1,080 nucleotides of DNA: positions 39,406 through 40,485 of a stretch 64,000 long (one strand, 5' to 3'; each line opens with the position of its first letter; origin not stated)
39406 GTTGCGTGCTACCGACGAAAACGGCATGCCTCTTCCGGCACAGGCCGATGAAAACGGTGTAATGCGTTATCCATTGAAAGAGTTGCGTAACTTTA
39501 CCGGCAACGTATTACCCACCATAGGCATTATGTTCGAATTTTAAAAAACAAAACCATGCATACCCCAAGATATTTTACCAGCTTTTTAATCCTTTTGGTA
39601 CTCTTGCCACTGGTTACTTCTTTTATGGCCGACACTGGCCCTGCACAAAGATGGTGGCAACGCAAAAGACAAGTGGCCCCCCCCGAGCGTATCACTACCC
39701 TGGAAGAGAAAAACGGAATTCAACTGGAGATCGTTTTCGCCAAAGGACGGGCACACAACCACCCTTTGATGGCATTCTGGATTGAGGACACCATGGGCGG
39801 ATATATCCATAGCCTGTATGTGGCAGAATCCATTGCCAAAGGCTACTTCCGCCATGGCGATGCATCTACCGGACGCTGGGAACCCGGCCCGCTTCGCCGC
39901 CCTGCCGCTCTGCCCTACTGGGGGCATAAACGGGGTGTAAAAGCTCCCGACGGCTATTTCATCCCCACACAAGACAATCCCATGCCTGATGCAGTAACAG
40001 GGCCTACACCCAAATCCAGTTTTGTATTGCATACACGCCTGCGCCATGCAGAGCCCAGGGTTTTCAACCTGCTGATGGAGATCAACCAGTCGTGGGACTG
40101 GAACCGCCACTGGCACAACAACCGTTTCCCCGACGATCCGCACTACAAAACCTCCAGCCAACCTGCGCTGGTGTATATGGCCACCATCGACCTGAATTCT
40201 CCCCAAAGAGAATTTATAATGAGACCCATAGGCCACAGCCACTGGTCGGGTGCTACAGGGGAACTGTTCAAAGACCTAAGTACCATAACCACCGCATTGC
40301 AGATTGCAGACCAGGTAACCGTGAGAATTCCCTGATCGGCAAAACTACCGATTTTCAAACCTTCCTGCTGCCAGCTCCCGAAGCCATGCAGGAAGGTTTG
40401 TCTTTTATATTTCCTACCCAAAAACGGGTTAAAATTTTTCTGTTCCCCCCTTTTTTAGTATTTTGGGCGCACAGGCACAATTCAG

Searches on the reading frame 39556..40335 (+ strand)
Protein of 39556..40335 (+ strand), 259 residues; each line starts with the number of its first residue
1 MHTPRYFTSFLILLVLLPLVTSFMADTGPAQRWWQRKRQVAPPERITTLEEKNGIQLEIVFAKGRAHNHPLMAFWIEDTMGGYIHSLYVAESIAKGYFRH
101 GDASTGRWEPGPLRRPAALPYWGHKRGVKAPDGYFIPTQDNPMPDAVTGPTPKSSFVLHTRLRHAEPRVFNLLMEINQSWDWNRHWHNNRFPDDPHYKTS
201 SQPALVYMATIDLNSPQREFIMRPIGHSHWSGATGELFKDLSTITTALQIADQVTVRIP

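Call 73: find_encoding_contigs(protein=window:39556-40335:+, flank=10000, max_places=10)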
Protein window:39556-40335:+ (259 aa): no gene with exactly this product is on record in the collection.
